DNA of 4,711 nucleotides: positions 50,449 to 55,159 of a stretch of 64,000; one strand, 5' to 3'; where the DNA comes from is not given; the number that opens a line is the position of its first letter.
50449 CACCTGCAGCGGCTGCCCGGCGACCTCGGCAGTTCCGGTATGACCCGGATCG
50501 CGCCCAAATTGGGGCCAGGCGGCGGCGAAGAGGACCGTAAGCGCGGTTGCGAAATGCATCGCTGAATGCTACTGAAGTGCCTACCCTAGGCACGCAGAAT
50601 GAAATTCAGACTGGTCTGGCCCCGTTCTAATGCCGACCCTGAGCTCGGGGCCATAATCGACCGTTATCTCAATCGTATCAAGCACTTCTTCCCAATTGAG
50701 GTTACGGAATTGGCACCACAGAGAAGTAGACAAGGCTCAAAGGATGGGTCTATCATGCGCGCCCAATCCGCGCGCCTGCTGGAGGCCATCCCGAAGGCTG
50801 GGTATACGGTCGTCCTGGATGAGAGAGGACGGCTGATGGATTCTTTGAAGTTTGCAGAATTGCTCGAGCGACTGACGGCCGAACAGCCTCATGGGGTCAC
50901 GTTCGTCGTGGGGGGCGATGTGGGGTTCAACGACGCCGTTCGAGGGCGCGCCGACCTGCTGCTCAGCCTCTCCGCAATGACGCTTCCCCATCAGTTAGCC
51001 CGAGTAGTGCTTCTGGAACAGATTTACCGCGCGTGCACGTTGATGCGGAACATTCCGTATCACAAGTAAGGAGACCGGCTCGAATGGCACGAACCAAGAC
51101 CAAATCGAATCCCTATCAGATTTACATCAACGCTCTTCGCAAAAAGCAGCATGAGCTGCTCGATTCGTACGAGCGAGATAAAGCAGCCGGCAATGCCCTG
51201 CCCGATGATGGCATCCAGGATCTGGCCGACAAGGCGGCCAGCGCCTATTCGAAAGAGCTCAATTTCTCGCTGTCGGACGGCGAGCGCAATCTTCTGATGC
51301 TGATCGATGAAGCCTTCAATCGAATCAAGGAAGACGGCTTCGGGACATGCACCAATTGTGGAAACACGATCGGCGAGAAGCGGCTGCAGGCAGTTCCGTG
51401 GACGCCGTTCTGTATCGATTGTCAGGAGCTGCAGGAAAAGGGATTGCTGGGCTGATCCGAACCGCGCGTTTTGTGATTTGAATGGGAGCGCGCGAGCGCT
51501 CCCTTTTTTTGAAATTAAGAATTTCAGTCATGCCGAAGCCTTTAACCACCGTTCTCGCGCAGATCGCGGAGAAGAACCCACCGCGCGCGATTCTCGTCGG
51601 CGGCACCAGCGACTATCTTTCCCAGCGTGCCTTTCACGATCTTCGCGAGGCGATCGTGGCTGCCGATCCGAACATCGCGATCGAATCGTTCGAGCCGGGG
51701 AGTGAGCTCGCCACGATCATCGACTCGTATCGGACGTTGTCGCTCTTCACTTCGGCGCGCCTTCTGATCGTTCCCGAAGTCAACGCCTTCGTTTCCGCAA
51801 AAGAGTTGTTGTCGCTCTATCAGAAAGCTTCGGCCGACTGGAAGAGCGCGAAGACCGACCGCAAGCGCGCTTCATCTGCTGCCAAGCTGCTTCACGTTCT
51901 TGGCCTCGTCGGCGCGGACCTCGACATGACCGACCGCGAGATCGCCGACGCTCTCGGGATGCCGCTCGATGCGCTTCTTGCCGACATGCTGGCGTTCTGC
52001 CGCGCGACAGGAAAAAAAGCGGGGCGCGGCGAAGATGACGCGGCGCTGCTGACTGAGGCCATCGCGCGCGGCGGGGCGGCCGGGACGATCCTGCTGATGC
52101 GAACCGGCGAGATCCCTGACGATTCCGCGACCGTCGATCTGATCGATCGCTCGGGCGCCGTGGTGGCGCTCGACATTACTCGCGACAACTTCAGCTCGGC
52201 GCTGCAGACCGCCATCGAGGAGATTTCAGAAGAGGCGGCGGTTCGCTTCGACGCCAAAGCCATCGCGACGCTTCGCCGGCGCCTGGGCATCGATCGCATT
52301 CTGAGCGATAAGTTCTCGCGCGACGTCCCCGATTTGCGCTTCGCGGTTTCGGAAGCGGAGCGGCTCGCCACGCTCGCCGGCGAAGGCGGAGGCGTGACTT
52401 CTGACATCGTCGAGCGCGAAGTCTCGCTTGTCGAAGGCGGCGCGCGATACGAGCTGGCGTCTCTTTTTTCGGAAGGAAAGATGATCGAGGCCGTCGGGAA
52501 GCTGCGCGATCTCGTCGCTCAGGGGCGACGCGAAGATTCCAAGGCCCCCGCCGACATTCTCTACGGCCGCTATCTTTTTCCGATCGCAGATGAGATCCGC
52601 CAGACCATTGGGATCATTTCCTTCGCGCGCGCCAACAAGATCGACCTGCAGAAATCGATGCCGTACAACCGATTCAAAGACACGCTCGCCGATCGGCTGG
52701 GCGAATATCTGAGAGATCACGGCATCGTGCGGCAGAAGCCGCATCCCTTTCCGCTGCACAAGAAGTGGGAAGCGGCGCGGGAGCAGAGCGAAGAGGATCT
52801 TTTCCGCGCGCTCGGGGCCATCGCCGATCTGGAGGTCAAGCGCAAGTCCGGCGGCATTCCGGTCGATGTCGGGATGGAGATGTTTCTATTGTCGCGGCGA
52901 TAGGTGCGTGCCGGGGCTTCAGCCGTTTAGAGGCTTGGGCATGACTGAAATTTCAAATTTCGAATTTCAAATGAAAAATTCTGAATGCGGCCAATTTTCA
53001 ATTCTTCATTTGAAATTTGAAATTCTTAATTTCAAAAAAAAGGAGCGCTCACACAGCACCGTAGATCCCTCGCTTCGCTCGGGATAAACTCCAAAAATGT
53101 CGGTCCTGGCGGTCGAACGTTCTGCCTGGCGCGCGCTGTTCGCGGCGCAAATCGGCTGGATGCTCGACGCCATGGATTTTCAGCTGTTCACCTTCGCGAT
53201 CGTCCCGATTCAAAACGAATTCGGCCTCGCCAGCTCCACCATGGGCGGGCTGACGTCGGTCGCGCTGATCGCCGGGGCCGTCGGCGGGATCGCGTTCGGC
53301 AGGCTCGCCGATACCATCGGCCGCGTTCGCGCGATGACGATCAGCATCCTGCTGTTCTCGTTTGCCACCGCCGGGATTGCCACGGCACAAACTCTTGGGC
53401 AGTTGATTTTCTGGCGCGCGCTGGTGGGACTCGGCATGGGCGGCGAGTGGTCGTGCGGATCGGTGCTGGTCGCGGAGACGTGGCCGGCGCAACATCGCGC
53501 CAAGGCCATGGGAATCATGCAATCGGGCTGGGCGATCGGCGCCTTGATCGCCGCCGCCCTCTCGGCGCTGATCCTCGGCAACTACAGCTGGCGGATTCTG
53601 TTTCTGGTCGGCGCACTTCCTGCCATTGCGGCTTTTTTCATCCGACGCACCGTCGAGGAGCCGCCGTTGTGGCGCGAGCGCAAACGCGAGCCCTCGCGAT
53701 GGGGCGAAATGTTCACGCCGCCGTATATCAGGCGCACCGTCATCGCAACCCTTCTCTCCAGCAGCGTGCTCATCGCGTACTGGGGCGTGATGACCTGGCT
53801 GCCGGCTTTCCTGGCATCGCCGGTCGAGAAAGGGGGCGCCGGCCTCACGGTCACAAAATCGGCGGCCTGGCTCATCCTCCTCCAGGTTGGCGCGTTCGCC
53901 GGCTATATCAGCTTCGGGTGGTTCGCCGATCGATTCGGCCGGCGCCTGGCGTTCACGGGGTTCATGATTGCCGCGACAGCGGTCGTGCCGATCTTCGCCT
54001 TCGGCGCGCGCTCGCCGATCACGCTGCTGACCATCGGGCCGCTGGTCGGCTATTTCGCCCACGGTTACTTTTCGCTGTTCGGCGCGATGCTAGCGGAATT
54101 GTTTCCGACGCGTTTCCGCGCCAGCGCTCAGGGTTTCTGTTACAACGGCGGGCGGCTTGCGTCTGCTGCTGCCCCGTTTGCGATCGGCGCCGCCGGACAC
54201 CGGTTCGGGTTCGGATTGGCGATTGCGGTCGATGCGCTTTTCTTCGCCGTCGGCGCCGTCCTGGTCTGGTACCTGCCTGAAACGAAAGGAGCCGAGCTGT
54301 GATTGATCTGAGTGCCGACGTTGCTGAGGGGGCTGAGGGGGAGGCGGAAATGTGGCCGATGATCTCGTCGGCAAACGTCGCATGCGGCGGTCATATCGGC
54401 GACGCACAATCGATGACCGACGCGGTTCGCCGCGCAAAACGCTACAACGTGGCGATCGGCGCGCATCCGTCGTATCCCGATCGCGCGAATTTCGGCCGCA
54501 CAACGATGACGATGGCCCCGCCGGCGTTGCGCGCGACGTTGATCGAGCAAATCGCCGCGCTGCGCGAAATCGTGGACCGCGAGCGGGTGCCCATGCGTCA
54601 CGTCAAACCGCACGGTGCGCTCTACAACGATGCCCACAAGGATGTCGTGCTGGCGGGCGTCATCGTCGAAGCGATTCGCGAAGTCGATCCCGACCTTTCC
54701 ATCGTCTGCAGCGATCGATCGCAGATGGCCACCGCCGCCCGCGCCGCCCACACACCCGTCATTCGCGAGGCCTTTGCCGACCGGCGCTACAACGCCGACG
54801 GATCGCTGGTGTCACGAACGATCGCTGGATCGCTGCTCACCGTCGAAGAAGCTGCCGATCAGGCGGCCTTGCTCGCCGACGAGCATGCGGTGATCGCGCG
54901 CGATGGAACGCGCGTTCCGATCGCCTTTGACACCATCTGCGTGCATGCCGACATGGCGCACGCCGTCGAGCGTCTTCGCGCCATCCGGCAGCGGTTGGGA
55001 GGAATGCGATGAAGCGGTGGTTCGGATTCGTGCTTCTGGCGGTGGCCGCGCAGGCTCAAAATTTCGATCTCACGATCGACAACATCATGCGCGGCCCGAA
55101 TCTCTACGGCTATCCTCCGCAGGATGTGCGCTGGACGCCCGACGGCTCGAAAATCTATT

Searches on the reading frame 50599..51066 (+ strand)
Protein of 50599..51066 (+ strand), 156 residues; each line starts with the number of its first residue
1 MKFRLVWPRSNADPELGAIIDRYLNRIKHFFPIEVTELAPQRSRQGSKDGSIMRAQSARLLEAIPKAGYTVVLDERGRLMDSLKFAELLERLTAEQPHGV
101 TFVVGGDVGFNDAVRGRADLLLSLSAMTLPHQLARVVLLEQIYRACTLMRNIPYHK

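Call 41: search_protein_families(library=pfam, proteins=[window:50599-51066:+], max_evalue=0.00001)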
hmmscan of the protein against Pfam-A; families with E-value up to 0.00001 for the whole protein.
window:50599-51066:+ (156 aa): 1 family
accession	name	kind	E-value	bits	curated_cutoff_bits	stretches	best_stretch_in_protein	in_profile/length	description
PF02590.22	SPOUT_MTase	-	8e-44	149.8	27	1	1-155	1-154/154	Predicted SPOUT methyltransferase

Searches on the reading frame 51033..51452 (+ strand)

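Call 42: search_protein_families(library=pfam, proteins=[window:51033-51452:+], max_evalue=0.00001)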
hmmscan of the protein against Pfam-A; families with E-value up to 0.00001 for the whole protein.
window:51033-51452:+ (140 aa): 1 family
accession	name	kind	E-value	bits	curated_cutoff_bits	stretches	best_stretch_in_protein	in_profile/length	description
PF01258.23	zf-dskA_traR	-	1e-12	48.2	24.9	1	103-136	3-36/36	Prokaryotic dksA/traR C4-type zinc finger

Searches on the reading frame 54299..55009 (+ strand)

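Call 42: search_protein_families(library=pfam, proteins=[window:54299-55009:+], max_evalue=0.00001)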
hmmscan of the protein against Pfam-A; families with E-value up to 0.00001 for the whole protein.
window:54299-55009:+ (237 aa): 1 family
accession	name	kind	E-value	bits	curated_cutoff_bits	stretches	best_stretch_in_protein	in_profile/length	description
PF03746.21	LamB_YcsF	-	3.1e-77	259.9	22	1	2-233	1-238/239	LamB/YcsF family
